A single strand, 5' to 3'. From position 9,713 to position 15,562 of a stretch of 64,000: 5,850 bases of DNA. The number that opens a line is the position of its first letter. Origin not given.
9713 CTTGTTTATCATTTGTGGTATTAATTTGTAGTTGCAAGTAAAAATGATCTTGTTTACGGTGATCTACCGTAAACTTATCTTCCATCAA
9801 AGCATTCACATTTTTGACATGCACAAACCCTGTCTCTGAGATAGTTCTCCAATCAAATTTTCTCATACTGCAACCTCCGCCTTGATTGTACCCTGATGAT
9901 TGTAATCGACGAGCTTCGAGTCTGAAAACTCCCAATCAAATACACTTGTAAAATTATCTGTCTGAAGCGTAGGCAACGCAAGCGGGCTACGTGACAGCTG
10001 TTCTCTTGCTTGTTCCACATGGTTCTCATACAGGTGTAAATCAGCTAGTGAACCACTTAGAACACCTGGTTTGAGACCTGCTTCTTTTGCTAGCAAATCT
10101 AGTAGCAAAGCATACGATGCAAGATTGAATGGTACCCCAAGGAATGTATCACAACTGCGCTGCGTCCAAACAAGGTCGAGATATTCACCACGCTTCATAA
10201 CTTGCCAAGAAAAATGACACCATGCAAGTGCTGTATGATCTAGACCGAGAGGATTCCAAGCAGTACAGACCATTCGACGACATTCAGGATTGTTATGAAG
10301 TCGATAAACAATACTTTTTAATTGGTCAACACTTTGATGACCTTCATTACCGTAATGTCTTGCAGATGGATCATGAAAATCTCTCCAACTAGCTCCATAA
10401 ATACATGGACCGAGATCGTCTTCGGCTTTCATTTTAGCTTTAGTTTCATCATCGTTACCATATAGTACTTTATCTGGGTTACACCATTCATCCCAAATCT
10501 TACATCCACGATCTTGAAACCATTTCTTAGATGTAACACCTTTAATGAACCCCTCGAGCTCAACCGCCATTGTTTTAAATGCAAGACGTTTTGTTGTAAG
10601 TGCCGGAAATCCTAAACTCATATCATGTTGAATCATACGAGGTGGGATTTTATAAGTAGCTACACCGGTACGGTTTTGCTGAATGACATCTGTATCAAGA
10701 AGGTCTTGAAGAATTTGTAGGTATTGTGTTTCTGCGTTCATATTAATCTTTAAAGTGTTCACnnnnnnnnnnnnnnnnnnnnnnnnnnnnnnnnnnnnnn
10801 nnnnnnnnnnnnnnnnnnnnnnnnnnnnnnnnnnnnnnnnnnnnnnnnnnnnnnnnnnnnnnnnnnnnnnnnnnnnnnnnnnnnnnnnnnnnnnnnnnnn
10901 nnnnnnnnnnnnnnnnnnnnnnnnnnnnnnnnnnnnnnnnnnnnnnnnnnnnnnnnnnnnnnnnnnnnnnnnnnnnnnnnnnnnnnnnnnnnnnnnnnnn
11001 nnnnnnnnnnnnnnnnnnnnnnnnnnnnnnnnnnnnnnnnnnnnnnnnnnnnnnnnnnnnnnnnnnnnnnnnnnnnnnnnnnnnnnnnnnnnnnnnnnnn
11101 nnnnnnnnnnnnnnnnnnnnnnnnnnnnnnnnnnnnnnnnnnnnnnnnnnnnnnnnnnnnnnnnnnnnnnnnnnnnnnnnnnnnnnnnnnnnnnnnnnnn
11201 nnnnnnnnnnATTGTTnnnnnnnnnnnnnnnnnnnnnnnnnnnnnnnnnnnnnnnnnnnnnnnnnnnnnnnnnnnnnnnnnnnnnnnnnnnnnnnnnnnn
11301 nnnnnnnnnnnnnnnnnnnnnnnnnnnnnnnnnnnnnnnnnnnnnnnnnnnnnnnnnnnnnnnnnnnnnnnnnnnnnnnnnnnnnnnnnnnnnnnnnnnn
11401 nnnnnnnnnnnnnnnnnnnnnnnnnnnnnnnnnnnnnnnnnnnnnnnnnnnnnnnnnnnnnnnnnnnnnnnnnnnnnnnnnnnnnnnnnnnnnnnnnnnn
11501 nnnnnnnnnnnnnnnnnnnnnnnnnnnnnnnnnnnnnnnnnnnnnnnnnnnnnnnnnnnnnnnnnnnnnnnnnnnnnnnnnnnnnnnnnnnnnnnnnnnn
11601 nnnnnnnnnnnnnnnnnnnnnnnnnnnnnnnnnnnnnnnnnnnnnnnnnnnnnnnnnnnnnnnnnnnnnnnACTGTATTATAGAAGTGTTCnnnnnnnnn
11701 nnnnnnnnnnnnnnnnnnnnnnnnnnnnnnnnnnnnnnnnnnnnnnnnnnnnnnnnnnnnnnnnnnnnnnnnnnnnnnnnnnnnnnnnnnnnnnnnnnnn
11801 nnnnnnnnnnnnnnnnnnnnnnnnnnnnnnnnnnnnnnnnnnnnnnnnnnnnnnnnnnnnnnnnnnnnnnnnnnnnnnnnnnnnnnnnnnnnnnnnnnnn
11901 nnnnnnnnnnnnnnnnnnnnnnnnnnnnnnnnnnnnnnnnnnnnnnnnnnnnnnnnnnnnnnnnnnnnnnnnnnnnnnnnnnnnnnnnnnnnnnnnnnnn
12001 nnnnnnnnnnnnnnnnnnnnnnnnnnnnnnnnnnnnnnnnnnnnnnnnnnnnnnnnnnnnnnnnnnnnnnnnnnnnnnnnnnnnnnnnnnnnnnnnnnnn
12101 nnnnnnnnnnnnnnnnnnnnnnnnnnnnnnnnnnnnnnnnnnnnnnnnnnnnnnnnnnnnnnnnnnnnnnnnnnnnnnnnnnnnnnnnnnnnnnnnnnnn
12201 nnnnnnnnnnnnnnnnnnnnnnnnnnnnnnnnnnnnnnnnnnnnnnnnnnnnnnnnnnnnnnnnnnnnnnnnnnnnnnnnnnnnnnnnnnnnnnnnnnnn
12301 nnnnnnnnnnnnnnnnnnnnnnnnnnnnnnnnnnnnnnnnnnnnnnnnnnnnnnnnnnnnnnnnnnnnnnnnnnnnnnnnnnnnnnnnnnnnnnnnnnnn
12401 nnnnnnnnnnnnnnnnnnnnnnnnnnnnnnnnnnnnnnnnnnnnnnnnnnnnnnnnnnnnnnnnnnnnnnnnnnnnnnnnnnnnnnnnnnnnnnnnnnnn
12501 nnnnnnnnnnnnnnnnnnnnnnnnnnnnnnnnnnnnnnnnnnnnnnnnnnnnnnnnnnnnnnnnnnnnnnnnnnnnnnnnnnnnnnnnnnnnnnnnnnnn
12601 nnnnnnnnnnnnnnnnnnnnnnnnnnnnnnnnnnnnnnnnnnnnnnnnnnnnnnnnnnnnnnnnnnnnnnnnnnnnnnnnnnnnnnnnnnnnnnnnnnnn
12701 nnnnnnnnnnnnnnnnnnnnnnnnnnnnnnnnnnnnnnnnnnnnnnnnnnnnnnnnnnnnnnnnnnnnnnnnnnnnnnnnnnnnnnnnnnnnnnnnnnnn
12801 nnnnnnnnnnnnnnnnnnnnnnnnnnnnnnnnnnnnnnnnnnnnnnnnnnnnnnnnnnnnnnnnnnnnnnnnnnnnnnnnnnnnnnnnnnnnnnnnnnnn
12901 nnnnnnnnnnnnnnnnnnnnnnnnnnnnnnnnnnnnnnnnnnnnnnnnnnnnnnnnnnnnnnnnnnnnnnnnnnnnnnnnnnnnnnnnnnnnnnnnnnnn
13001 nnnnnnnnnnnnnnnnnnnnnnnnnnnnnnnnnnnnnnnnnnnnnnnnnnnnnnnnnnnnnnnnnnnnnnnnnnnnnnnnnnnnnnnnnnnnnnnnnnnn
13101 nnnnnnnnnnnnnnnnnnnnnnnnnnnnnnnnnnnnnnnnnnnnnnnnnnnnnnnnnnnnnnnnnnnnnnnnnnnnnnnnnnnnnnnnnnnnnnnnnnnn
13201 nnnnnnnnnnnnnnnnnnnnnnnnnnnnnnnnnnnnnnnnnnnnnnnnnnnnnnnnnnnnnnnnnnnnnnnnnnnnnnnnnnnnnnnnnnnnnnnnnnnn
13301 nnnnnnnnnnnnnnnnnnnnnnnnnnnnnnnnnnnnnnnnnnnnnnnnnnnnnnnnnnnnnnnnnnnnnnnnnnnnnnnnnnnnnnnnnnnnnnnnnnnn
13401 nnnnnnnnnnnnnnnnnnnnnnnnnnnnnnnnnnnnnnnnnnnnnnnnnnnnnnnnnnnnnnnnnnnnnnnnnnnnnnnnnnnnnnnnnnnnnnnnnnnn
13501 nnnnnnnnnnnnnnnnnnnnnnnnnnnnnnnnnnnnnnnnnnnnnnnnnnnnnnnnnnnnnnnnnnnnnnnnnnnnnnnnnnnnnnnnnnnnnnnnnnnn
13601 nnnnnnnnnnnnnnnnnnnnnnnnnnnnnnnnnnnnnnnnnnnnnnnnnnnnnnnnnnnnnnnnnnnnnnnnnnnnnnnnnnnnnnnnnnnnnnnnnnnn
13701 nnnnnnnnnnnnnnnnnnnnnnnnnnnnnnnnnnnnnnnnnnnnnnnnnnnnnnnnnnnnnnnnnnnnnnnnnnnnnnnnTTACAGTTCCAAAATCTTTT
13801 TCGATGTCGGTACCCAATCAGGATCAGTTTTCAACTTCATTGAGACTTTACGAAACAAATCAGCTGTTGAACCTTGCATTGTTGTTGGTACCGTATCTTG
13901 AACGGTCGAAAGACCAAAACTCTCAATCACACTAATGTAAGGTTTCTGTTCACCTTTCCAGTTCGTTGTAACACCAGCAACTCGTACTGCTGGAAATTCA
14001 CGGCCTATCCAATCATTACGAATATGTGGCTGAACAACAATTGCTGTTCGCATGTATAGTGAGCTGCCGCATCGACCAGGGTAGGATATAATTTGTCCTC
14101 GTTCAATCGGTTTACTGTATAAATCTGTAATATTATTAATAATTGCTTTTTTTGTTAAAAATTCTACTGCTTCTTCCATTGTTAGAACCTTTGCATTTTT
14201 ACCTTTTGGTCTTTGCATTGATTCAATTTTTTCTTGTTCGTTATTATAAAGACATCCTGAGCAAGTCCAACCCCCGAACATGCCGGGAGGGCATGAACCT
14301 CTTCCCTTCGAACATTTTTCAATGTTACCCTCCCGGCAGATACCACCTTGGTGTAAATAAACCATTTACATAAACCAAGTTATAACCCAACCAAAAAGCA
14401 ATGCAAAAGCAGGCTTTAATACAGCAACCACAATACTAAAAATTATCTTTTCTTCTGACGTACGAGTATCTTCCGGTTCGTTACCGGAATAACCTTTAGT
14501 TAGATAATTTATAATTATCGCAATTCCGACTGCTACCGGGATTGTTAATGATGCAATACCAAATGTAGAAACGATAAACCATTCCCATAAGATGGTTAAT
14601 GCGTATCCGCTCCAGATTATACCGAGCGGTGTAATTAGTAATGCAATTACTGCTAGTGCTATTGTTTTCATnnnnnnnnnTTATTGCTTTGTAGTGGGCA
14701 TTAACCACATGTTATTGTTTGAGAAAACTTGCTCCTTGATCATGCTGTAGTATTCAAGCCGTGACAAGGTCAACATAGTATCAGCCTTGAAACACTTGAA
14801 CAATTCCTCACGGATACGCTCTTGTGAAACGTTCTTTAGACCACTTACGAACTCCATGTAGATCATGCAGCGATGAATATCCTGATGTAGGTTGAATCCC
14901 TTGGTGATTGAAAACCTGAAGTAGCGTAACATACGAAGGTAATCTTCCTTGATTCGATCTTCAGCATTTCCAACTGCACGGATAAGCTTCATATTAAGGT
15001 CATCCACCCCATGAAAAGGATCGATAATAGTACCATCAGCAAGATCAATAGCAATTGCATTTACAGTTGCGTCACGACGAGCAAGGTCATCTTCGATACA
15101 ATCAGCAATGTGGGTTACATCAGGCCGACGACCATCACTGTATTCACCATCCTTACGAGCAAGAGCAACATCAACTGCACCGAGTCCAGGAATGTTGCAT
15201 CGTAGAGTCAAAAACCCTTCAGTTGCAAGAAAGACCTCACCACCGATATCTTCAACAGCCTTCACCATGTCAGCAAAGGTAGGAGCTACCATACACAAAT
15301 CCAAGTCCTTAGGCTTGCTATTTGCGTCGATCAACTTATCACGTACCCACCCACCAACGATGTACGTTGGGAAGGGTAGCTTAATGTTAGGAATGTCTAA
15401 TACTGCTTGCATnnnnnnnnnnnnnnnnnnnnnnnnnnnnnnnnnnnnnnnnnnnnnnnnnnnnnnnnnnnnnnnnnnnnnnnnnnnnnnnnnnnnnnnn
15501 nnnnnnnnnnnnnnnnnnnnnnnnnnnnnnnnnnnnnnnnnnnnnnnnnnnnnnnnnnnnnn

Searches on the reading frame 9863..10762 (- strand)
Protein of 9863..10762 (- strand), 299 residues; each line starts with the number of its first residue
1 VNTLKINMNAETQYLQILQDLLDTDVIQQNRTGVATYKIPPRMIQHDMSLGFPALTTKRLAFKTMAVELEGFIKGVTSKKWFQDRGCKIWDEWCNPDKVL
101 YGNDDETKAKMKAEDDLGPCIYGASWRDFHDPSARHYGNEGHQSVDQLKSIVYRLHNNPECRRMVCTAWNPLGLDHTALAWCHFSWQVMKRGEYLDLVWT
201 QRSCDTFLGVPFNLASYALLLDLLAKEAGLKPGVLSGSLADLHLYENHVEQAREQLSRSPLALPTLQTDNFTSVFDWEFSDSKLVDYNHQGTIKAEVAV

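Call 20: search_protein_families(library=phrogs, proteins=[window:9863-10762:-], max_evalue=0.00001)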
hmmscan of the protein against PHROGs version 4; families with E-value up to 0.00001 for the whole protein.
window:9863-10762:- (299 aa): 4 families
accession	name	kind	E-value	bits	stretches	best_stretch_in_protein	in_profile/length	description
phrog_160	-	DNA, RNA and nucleotide metabolism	6.5e-90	302.4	1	6-299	28-308/335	thymidylate synthase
phrog_5682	-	DNA, RNA and nucleotide metabolism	2.7e-44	152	1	117-299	39-209/209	thymidylate synthase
phrog_5131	-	DNA, RNA and nucleotide metabolism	1.6e-14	55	1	122-259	103-231/357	thymidylate synthase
phrog_3676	-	DNA, RNA and nucleotide metabolism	9.1e-09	35.9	1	144-255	112-237/351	thymidylate synthase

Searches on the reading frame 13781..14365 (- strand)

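Call 10: search_protein_families(library=pfam, proteins=[window:13781-14365:-], max_evalue=0.01)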
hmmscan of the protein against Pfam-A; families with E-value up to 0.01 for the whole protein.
window:13781-14365:- (194 aa): 1 family
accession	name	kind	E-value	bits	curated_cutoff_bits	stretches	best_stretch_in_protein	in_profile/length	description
PF00641.23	Zn_ribbon_RanBP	-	0.0034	17.1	27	1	31-46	3-18/30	Zn-finger in Ran binding protein and others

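Call 11: search_protein_families(library=phrogs, proteins=[window:13781-14365:-], max_evalue=0.001)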
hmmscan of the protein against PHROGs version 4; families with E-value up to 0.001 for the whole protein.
window:13781-14365:- (194 aa): 0 families

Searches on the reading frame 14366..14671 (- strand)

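Call 10: search_protein_families(library=pfam, proteins=[window:14366-14671:-], max_evalue=0.01)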
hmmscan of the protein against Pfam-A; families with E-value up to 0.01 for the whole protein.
window:14366-14671:- (101 aa): 0 families

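Call 11: search_protein_families(library=phrogs, proteins=[window:14366-14671:-], max_evalue=0.001)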
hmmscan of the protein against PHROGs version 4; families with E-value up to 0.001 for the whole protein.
window:14366-14671:- (101 aa): 1 family
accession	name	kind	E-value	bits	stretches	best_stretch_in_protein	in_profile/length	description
phrog_2169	-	moron, auxiliary metabolic gene and host takeover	7.4e-14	52.5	1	8-101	15-103/103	membrane protein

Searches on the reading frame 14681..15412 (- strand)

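Call 10: search_protein_families(library=pfam, proteins=[window:14681-15412:-], max_evalue=0.01)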
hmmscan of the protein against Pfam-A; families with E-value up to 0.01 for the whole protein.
window:14681-15412:- (243 aa): 2 families
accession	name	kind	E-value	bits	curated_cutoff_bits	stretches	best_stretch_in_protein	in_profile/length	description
PF01743.26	PolyA_pol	-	4.1e-24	85.8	23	1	16-145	1-126/126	Poly A polymerase head domain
PF12627.12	PolyA_pol_RNAbd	-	0.0019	18.4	22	1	190-212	17-39/64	Probable RNA and SrmB- binding site of polymerase A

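Call 11: search_protein_families(library=phrogs, proteins=[window:14681-15412:-], max_evalue=0.001)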
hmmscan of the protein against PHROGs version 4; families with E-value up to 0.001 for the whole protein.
window:14681-15412:- (243 aa): 2 families
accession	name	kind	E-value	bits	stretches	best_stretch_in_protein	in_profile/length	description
phrog_2244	-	DNA, RNA and nucleotide metabolism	1.1e-47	164.4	1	16-219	5-196/392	tRNA nucleotidyltransferase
phrog_24229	-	DNA, RNA and nucleotide metabolism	1.8e-45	156.3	1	16-242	6-244/245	tRNA nucleotidyltransferase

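Call 45: search_protein_families(library=ncbifam, proteins=[window:14681-15412:-], max_evalue=0.001)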
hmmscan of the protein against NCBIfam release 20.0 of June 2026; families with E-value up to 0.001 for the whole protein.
window:14681-15412:- (243 aa): 9 families
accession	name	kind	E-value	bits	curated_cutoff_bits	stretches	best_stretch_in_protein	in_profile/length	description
NF009814.0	PRK13299.1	equivalog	1.3e-37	129.8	290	1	14-213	21-209/396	CCA tRNA nucleotidyltransferase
TIGR02692.1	tRNA_CCA_actino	equivalog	2.7e-27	95.6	438.8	1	16-211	30-221/466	CCA tRNA nucleotidyltransferase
NF008137.0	PRK10885.1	equivalog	9.6e-24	83.9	451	1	16-210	3-187/409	multifunctional CCA addition/repair protein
TIGR01942.1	pcnB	subfamily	1.1e-23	83.8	305.65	1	105-225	115-234/425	polynucleotide adenylyltransferase PcnB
NF009813.0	PRK13298.1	equivalog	3.5e-21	75.6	606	1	16-211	3-188/417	tRNA CCA-pyrophosphorylase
NF008634.1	PRK11623.1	equivalog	1.5e-17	63.3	702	1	102-224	154-275/469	polynucleotide adenylyltransferase PcnB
NF009811.0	PRK13296.1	equivalog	6.3e-16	58.2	469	1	17-221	4-200/360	CCA tRNA nucleotidyltransferase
NF009812.0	PRK13297.1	equivalog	3.7e-14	52.6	624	1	16-178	14-164/364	tRNA CCA-pyrophosphorylase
NF041569.1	A-tRNAntase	equivalog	7.3e-12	44.3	1440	1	12-209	478-671/880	A-adding tRNA nucleotidyltransferase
